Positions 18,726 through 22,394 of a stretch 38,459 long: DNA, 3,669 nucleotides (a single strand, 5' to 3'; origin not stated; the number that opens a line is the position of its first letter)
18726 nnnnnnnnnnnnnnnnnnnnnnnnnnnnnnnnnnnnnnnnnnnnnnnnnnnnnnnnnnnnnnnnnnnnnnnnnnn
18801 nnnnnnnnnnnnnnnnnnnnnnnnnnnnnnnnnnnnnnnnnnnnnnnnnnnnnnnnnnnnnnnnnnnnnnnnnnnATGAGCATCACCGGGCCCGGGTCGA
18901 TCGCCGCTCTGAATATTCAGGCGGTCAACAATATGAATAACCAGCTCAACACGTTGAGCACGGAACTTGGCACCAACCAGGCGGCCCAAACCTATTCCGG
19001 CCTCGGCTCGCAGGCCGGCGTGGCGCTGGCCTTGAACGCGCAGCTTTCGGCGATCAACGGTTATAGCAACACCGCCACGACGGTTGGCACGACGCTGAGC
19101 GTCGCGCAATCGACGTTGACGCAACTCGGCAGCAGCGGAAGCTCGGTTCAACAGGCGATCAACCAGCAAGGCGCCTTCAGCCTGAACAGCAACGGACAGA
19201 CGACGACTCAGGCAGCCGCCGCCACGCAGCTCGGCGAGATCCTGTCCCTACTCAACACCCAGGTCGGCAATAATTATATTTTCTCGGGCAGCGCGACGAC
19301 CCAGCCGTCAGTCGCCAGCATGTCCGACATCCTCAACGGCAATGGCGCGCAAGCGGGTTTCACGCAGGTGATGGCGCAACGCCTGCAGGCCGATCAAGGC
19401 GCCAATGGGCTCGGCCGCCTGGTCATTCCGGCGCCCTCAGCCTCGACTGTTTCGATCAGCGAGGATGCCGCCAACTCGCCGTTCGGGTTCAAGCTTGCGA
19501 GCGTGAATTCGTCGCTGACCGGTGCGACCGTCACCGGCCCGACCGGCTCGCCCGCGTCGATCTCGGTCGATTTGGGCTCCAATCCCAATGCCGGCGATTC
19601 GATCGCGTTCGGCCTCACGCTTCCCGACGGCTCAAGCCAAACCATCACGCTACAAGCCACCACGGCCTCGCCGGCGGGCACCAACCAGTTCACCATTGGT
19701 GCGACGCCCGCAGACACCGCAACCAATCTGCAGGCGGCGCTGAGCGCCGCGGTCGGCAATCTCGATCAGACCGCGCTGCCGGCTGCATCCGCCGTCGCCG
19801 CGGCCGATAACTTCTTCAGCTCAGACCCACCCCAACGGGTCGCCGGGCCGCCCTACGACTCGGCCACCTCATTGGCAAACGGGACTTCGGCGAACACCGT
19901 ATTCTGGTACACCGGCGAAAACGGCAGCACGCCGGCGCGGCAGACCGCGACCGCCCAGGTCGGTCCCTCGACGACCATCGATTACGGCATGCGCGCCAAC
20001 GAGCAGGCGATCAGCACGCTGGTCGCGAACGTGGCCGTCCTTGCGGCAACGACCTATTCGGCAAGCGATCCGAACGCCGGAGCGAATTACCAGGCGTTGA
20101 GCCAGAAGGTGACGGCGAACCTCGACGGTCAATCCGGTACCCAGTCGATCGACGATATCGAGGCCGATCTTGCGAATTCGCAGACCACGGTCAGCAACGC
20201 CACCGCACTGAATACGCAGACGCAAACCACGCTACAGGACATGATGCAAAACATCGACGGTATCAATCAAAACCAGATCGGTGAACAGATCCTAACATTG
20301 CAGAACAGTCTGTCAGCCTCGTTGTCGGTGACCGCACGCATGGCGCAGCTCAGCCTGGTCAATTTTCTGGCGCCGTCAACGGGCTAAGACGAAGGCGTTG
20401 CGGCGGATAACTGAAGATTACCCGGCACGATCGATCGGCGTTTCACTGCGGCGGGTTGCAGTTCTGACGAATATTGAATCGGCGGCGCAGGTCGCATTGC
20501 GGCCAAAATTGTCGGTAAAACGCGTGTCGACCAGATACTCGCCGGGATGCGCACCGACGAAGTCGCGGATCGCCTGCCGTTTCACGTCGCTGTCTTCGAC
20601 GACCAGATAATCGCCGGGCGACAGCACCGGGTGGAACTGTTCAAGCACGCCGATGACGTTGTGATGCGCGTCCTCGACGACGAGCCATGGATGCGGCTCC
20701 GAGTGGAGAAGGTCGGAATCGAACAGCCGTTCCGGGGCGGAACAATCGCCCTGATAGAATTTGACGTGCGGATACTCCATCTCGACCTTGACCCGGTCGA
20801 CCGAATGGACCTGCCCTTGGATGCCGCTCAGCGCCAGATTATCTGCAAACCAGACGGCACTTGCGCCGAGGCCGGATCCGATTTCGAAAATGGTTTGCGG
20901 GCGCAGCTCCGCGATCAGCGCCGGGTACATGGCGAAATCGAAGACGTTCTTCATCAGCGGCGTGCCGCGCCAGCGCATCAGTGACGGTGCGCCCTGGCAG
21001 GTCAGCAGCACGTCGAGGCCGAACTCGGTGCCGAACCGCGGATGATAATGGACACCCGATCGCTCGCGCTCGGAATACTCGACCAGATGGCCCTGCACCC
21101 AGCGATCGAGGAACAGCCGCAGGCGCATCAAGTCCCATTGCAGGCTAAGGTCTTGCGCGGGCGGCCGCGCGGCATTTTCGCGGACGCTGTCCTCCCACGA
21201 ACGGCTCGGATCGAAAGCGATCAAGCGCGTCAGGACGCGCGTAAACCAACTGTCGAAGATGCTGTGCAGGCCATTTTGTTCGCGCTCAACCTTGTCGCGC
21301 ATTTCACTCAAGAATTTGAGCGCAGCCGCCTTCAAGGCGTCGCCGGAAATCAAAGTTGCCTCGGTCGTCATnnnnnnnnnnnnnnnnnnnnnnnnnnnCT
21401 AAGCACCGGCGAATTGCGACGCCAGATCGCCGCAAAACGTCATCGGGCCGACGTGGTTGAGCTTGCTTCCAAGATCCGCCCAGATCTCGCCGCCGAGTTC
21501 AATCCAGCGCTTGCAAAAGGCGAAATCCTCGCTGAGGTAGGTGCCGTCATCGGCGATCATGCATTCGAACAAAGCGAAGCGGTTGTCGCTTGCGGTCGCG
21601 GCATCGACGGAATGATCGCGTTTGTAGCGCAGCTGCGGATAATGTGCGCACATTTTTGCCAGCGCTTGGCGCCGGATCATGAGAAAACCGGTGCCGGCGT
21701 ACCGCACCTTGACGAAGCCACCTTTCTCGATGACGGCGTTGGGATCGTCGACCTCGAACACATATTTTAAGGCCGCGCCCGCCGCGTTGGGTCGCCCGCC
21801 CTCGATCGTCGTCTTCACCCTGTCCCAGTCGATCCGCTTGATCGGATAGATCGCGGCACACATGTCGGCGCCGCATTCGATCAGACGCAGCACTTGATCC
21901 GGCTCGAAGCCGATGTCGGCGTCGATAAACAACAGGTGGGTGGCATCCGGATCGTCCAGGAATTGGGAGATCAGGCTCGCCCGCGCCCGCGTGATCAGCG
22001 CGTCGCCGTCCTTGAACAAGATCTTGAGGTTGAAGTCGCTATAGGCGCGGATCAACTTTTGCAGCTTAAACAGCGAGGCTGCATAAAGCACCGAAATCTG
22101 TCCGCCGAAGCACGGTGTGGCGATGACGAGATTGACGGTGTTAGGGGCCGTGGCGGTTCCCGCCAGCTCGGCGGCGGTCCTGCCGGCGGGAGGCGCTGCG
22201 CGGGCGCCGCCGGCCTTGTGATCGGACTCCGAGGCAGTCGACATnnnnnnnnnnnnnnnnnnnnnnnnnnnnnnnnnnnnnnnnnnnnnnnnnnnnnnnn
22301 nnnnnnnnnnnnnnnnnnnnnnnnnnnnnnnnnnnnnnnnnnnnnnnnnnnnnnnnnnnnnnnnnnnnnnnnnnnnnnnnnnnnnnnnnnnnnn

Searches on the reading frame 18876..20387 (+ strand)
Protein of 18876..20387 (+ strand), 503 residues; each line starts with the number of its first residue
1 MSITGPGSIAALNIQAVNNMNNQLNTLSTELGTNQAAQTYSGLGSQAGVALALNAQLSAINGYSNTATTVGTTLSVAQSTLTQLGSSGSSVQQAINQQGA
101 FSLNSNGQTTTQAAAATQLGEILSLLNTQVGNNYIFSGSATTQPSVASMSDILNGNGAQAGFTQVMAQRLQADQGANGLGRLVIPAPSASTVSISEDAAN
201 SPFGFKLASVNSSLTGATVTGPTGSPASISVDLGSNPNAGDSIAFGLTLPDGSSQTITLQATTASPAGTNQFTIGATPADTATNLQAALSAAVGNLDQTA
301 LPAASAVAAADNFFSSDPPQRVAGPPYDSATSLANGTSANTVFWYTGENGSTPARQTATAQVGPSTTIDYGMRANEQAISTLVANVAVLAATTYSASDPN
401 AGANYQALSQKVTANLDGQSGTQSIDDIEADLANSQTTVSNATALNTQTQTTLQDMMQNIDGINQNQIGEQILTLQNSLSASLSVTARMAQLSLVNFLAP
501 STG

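Call 6: search_protein_families(library=pfam, proteins=[window:18876-20387:+], max_evalue=0.001)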
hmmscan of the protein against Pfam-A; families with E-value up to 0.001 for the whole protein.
window:18876-20387:+ (503 aa): 0 families

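Call 24: search_protein_families(library=pfam, proteins=[window:18876-20387:+], max_evalue=0.1)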
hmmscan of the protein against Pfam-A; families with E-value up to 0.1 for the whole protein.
window:18876-20387:+ (503 aa): 1 family
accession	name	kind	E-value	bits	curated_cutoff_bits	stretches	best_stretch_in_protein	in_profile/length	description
PF00669.25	Flagellin_N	-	0.001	19.6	26.6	1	15-141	12-139/139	Bacterial flagellin N-terminal helical region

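Call 42: search_protein_families(library=ncbifam, proteins=[window:18876-20387:+], max_evalue=0.01)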
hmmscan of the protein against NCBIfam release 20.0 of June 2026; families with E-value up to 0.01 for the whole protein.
window:18876-20387:+ (503 aa): 3 families
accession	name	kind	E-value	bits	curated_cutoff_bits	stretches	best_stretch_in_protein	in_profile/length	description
NF006489.0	PRK08913.1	equivalog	1.8e-22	80.2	217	2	14-202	15-193/303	flagellin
NF004669.0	PRK06008.1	equivalog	5.8e-19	68.6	230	2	14-163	16-160/348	flagellar hook-associated family protein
TIGR02550.1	flagell_flgL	equivalog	1.1e-11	44.8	127.2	1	13-498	11-387/387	flagellar hook-associated protein FlgL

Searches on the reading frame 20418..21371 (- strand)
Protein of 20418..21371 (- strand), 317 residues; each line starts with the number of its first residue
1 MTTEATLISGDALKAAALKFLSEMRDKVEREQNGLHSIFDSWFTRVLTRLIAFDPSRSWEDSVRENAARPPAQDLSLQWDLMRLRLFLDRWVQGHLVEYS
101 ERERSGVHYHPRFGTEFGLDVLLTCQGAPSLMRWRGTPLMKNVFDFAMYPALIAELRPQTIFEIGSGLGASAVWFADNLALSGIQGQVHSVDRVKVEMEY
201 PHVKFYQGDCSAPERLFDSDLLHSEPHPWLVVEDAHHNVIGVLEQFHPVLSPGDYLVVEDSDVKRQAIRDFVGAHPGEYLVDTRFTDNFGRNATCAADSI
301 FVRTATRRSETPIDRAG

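Call 5: search_protein_families(library=pfam, proteins=[window:20418-21371:-], max_evalue=0.001)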
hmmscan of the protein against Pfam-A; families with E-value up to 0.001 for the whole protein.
window:20418-21371:- (317 aa): 1 family
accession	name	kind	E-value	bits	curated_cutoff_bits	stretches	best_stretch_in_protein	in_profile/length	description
PF04989.18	RMNT_CmcI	-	8.8e-15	55.4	23.2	1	132-265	7-152/206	Rhamnosyl O-methyltransferase/CmcI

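Call 42: search_protein_families(library=ncbifam, proteins=[window:20418-21371:-], max_evalue=0.01)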
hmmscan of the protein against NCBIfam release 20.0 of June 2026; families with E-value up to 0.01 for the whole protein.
window:20418-21371:- (317 aa): 1 family
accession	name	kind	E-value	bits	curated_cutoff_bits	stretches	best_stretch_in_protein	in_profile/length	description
NF045824.1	RhmsylMtase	equivalog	1.9e-14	53.6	400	1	133-279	36-191/226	rhamnosyl O-methyltransferase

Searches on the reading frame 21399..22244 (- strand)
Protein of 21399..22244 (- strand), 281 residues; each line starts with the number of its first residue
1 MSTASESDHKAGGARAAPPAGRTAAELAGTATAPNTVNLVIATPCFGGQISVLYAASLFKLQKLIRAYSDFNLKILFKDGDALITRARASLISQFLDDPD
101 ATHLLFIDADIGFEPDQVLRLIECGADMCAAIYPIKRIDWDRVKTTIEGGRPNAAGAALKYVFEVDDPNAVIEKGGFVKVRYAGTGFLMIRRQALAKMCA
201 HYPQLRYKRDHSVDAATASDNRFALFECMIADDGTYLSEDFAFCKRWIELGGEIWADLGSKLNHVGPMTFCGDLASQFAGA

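Call 5: search_protein_families(library=pfam, proteins=[window:21399-22244:-], max_evalue=0.001)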
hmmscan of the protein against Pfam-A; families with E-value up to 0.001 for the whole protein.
window:21399-22244:- (281 aa): 0 families

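Call 24: search_protein_families(library=pfam, proteins=[window:21399-22244:-], max_evalue=0.1)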
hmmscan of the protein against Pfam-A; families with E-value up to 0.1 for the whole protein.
window:21399-22244:- (281 aa): 0 families

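Call 42: search_protein_families(library=ncbifam, proteins=[window:21399-22244:-], max_evalue=0.01)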
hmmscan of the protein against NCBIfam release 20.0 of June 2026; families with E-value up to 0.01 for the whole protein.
window:21399-22244:- (281 aa): 0 families

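Call 68: search_solved_structures(query=window:21399-22244:-, max_evalue=10, show_alignments=2)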
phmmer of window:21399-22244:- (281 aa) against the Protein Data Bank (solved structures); distinct sequences matched with E-value up to 10: 2.
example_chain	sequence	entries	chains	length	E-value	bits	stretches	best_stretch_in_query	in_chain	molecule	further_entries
9uan_B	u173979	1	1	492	0.69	12.3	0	108-147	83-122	miniGq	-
4fix_A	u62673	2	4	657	1.5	11.2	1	93-123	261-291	UDP-galactofuranosyl transferase GlfT2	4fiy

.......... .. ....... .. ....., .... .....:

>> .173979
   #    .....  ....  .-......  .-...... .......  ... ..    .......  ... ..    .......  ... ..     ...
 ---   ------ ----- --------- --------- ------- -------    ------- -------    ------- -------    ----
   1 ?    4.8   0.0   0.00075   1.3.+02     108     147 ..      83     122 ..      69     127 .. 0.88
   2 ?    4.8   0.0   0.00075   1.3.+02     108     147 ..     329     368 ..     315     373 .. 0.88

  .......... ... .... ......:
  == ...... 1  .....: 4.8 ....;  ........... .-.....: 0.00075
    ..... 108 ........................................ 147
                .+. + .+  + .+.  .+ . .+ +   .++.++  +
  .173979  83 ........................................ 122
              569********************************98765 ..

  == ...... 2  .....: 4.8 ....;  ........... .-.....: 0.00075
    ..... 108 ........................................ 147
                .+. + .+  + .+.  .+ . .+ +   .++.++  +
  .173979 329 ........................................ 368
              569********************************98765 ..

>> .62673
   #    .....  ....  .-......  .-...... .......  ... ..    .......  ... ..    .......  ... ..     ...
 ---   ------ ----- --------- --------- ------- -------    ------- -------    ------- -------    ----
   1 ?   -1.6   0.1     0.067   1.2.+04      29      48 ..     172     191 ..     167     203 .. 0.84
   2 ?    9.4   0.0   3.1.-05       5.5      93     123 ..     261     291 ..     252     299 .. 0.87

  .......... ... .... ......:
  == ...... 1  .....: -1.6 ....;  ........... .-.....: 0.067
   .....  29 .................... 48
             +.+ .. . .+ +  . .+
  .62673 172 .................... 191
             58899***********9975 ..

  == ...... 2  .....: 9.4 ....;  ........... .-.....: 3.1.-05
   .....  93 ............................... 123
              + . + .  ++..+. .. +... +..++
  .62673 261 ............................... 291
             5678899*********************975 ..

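Call 69: search_protein_families(library=phrogs, proteins=[window:21399-22244:-], max_evalue=0.1)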
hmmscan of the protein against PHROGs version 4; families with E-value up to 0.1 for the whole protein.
window:21399-22244:- (281 aa): 2 families
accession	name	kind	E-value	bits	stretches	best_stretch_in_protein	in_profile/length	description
phrog_1574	-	unknown function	3e-32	113.3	1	35-270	11-234/240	-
phrog_34859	-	moron, auxiliary metabolic gene and host takeover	0.042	14.5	0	83-129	51-96/247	glycosyltransferase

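Call 78: find_homologous_proteins(query=window:21399-22241:-, max_evalue=0.001)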
Query window:21399-22241:- (280 aa): 5208 proteins with E <= 0.001 among 7850 candidates; the best 120 are listed.
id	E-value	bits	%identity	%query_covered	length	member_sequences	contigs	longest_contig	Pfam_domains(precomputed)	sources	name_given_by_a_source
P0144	3.2e-186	635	100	100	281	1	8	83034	-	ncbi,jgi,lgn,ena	jgi:hypothetical protein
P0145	3.2e-166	569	88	100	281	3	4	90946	-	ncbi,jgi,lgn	ncbi:MAG: hypothetical protein ABSE22_01415 [Xanthobacteraceae bacterium]|jgi:hypothetical protein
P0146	4.6e-151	520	82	100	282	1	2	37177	-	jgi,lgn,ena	jgi:hypothetical protein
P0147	5.2e-150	516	83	98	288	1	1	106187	-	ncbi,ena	-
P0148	1.6e-149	515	86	90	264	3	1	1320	-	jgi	jgi:hypothetical protein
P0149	2.4e-149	514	89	88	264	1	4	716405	-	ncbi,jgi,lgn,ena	jgi:hypothetical protein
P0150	1.2e-148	512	86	92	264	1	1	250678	-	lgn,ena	-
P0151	4.4e-148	510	86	92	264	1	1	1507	-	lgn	-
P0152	8.5e-148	509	86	92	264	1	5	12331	-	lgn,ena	-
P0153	1.1e-147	509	87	89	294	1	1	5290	-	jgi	jgi:hypothetical protein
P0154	2.6e-147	507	87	89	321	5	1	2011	-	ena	-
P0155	2.7e-147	507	85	93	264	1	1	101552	-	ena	-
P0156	3.1e-147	507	85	92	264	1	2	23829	-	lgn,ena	-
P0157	3.5e-147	507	87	88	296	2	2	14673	-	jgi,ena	jgi:hypothetical protein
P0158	3.7e-147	507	87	89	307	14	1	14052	-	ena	-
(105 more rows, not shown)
